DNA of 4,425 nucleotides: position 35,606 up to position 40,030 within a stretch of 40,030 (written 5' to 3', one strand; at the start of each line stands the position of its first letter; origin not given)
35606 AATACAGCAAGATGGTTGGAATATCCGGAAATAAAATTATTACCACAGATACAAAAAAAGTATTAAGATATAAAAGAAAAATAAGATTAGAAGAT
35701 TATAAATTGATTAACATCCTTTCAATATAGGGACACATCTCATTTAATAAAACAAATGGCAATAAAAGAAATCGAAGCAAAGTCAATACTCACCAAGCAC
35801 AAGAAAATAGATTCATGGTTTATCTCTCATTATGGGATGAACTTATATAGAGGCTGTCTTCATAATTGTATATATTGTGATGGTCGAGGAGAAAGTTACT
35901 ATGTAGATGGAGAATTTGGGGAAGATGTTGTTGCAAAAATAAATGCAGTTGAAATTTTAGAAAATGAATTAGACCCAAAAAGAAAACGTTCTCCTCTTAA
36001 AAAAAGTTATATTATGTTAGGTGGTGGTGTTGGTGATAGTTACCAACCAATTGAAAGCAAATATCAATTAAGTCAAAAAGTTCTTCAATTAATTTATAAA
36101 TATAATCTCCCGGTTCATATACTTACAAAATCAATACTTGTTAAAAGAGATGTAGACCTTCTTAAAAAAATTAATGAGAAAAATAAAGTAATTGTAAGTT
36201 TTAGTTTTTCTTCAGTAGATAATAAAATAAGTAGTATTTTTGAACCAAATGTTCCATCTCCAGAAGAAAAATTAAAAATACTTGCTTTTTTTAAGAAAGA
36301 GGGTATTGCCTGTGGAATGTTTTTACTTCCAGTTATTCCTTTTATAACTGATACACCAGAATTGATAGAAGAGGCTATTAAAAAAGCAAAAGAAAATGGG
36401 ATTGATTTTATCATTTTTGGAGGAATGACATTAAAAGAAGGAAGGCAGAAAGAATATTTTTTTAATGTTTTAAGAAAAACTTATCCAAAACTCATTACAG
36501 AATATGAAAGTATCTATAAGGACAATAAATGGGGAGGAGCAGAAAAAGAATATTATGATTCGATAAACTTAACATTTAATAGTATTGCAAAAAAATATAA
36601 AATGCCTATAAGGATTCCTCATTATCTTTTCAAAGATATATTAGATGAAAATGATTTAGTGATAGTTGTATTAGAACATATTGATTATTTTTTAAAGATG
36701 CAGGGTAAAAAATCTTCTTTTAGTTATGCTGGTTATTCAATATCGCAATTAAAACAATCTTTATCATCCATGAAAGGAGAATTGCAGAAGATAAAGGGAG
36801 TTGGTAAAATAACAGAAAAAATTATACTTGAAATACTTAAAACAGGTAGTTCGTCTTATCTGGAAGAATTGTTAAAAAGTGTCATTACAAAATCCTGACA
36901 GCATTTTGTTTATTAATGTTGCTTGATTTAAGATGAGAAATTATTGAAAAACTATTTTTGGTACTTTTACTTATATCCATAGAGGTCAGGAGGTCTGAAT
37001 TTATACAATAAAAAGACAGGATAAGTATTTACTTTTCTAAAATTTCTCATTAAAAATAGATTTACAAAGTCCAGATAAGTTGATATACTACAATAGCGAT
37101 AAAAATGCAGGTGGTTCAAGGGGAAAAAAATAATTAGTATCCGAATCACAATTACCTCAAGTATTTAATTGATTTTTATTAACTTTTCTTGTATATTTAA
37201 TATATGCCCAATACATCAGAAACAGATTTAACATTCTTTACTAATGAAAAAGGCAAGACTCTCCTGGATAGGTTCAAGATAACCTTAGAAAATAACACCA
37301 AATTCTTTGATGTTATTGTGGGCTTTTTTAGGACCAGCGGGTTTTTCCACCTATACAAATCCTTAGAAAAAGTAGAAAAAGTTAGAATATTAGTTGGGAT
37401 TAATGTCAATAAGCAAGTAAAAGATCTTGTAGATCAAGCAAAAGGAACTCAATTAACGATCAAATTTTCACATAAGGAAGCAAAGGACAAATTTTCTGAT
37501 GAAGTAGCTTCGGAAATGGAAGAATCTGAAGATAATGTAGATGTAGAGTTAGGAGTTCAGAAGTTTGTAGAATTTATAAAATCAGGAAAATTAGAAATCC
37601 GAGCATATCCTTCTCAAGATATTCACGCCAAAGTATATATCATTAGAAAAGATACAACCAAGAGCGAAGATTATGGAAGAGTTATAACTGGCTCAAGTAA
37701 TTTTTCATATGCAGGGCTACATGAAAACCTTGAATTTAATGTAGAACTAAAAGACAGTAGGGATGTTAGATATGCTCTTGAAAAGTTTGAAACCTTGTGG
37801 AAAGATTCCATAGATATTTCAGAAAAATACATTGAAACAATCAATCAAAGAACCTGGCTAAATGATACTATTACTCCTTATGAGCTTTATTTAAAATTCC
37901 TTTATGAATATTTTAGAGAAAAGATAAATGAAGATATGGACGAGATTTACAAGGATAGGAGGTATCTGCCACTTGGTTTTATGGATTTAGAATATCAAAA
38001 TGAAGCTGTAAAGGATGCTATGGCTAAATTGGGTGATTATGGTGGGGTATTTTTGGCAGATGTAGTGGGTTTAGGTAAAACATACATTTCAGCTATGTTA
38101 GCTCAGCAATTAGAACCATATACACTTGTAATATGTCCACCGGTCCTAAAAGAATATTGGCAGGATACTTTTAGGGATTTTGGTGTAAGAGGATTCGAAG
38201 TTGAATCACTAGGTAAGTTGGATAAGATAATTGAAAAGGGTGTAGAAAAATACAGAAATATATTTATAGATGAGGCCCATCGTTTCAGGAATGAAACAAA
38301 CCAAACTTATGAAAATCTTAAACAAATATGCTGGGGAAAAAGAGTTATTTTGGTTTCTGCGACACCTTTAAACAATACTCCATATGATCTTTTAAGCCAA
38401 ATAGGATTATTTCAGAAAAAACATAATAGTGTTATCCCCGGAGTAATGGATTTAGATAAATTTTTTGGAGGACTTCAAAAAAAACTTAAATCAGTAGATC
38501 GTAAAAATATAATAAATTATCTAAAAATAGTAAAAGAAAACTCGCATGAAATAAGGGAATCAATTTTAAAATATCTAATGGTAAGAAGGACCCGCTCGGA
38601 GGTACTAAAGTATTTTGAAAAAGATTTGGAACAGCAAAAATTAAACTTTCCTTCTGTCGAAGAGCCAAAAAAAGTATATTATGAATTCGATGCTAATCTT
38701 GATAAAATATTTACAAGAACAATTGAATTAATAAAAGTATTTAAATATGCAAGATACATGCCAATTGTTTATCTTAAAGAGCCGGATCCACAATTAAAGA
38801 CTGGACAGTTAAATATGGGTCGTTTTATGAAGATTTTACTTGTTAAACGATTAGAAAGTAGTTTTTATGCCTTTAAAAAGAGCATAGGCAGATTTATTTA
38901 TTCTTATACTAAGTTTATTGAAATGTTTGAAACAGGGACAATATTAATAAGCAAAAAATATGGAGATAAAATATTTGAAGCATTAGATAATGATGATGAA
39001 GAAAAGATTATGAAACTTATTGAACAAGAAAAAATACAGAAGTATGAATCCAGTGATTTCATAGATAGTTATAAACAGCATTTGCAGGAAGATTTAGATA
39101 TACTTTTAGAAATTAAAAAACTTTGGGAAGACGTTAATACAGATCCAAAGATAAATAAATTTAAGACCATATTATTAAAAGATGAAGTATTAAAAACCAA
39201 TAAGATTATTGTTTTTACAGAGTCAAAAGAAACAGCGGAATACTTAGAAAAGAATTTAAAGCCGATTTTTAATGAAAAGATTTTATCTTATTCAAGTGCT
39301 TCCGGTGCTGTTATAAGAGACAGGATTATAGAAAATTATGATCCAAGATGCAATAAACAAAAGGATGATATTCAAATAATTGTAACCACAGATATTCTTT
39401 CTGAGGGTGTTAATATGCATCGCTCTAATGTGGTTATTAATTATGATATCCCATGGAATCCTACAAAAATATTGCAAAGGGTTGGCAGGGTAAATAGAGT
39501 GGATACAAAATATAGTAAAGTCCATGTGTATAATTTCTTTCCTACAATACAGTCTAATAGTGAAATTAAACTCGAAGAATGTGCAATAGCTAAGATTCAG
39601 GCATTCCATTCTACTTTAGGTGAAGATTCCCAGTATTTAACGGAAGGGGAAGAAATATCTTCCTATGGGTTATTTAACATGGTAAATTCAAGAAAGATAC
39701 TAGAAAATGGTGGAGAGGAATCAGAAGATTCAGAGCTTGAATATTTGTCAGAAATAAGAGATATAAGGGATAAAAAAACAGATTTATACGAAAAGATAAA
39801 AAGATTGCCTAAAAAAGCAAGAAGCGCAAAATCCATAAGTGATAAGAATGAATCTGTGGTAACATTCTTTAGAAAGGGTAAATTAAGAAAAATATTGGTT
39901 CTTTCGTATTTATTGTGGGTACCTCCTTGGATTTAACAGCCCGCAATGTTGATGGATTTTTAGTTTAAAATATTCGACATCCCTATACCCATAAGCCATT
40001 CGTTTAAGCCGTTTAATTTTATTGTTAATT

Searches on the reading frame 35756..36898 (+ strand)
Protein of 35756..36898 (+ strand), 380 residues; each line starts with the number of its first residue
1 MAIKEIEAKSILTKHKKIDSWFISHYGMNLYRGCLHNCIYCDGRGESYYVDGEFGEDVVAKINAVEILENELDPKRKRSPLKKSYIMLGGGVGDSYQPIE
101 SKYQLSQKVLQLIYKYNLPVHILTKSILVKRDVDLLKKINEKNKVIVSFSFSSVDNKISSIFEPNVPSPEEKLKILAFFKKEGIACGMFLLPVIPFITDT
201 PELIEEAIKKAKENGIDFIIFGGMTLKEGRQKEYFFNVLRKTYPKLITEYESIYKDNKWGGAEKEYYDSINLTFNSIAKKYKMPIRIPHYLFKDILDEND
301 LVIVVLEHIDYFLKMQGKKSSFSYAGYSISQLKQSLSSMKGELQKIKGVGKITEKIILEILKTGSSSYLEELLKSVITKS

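Call 54: search_protein_families(library=pfam, proteins=[window:35756-36898:+], max_evalue=1)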
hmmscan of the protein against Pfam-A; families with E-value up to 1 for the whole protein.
window:35756-36898:+ (380 aa): 3 families
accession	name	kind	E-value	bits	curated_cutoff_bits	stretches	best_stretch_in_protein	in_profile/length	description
PF04055.27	Radical_SAM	-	5.7e-15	56.3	29.5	2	28-199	1-156/166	Radical SAM superfamily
PF14716.13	HHH_8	-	1.9e-06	28.6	30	1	298-365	2-72/73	Helix-hairpin-helix domain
PF02183.23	HALZ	-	0.99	10.1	28.1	1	236-258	7-29/43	Homeobox associated leucine zipper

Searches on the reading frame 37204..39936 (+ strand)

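Call 44: search_protein_families(library=pfam, proteins=[window:37204-39936:+], max_evalue=0.001)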
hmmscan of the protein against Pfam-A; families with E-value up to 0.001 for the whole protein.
window:37204-39936:+ (910 aa): 9 families
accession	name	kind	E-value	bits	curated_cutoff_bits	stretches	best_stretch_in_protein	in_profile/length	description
PF00271.37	Helicase_C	-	4.3e-20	72.4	23.5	1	650-766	3-109/110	Helicase conserved C-terminal domain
PF00176.29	SNF2-rel_dom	-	6e-12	45.7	24.9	1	338-493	116-250/290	SNF2-related domain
PF13091.12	PLDc_2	-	6.9e-11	42.5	27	1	69-199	48-132/132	PLD-like domain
PF04851.21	ResIII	-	1.3e-06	28.8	22.5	1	263-388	6-162/164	Type III restriction enzyme, res subunit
PF00270.35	DEAD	-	4.3e-05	23.8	26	0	337-389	103-161/167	DEAD/DEAH box helicase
PF09565.16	RE_NgoFVII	-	4.9e-05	23.1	23.8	1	126-208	78-158/162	NgoFVII restriction endonuclease N-terminal PLD domain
PF22590.2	Cas3-like_C_2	-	9.6e-05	23.1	27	1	674-766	15-104/106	CRISPR-associated nuclease/helicase Cas3, C-terminal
PF13401.12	AAA_22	-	0.00016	22.5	27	0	288-376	14-108/130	AAA domain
PF13307.12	Helicase_C_2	-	0.00048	20.6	25.3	0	665-800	9-133/170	Helicase C-terminal domain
